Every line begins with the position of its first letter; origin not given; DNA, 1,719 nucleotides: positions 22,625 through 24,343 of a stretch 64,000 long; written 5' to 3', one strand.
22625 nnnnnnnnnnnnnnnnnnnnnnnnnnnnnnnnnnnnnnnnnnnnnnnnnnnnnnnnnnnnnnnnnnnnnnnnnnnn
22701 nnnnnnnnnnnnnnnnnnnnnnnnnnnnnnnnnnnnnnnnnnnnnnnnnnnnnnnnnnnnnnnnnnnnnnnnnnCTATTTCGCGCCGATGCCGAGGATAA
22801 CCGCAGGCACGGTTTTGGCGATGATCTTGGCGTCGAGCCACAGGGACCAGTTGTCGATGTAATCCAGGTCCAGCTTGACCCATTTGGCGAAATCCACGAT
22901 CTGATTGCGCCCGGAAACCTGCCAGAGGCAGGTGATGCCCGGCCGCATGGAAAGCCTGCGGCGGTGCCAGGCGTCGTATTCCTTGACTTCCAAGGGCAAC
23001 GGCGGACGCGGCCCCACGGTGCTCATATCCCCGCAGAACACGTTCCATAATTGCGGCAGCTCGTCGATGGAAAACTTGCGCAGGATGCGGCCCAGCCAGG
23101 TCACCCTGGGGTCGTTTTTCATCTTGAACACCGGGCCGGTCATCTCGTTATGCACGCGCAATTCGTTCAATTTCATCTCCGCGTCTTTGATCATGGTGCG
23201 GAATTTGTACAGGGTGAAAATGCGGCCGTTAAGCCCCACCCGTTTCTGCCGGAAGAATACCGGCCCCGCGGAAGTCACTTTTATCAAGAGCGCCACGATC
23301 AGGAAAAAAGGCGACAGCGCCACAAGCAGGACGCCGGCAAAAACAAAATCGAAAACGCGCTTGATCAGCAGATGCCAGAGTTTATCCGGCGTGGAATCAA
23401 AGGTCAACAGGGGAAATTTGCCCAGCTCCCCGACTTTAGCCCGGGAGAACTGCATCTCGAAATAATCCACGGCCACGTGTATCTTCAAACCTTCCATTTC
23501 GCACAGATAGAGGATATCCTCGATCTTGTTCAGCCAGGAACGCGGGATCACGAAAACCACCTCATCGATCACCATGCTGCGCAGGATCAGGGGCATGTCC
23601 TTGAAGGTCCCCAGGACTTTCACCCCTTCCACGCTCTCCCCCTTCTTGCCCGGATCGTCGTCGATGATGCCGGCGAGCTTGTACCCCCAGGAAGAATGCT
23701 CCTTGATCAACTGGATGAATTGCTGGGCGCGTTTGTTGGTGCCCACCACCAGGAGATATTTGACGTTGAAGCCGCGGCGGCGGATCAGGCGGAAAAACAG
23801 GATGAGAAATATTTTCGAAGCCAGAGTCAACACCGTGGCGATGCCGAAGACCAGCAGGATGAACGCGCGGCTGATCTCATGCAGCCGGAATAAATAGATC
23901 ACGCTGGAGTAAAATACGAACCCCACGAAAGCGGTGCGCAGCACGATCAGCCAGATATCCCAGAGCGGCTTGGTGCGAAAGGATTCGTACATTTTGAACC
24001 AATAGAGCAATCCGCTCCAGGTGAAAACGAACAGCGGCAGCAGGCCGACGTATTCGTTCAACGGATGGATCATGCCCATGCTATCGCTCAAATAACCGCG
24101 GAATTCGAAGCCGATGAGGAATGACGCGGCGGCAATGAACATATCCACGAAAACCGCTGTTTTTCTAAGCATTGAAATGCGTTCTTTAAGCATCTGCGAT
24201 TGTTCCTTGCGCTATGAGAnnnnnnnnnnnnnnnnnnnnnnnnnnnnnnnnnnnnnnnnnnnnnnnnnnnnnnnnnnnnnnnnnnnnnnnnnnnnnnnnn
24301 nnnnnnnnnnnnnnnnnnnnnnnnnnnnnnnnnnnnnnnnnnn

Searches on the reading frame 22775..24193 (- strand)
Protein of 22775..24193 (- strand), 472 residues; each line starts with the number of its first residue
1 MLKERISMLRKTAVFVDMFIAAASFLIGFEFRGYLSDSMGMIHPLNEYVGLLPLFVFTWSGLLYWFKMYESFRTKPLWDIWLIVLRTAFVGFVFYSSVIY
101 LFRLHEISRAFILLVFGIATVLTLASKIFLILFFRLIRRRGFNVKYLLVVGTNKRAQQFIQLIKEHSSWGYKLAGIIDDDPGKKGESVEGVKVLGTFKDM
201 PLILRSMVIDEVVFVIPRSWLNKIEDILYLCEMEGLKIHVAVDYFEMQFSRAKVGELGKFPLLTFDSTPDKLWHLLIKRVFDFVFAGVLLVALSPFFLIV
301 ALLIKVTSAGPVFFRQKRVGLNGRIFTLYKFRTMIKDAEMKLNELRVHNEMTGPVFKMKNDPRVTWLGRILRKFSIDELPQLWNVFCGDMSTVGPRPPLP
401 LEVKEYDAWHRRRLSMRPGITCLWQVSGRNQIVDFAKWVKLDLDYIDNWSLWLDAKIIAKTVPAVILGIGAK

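Call 53: find_homologous_proteins(query=window:22775-24193:-, max_evalue=1e-50)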
Query window:22775-24193:- (472 aa): 7977 proteins with E <= 1e-50 among 8000 candidates; the best 120 are listed.
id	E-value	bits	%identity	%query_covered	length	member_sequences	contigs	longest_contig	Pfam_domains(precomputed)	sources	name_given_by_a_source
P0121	0.0e+0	1050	100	99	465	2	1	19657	PF13727.13,PF02397.23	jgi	-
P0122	6.9e-202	690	63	100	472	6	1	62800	PF13727.13,PF02397.23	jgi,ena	-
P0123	4.7e-199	680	61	100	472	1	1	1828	PF13727.13,PF02397.23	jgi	jgi:exopolysaccharide biosynthesis polyprenyl glycosylphosphotransferase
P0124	5.3e-198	677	61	100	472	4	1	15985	PF13727.13,PF02397.23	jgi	jgi:exopolysaccharide biosynthesis polyprenyl glycosylphosphotransferase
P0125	5.9e-198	677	63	100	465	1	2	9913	PF13727.13,PF02397.23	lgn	-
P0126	3.8e-197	674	61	100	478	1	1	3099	PF13727.13,PF02397.23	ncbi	-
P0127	2.1e-196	672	61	100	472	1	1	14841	PF13727.13,PF02397.23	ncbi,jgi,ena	ncbi:MAG: sugar transferase [Candidatus Omnitrophota bacterium]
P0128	4.7e-192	657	60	100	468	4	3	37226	PF13727.13,PF02397.23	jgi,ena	-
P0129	5.8e-190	650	59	100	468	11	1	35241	PF13727.13,PF02397.23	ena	-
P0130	4.5e-188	644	59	100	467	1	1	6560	PF13727.13,PF02397.23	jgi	jgi:exopolysaccharide biosynthesis polyprenyl glycosylphosphotransferase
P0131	1.3e-186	639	58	100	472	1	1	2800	PF13727.13,PF02397.23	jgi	jgi:exopolysaccharide biosynthesis polyprenyl glycosylphosphotransferase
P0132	8.3e-186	637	59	100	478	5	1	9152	PF13727.13,PF02397.23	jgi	-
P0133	3.5e-185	635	58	100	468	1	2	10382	PF13727.13,PF02397.23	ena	-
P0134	1.8e-184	632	59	100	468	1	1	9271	PF13727.13,PF02397.23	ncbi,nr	ncbi:MAG: sugar transferase [Candidatus Omnitrophica bacterium]|nr:sugar transferase [Candidatus Omn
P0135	2.3e-184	632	57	100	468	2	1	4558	PF13727.13,PF02397.23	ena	-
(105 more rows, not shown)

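Call 55: find_encoding_contigs(protein=P0121, flank=3000, max_places=10)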
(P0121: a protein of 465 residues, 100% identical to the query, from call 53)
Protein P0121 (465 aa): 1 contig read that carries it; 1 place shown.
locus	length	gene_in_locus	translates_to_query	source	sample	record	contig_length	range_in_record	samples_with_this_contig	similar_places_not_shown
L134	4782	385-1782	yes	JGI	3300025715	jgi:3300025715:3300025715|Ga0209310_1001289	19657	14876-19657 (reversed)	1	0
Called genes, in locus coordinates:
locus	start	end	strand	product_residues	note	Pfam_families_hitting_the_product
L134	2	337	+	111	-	?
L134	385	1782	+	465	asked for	PF13727:CoA_binding_3, PF02397:Bac_transf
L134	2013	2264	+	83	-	PF12441:CopG_antitoxin (weak)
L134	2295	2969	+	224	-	PF02563:Poly_export, PF10531:SLBB, PF22461:SLBB_2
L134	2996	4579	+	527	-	PF13614:AAA_31 (weak)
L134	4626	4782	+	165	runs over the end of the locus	PF09970:DUF2204 (weak), PF14907:NTP_transf_5 (faint), PF19502:DUF6036 (faint)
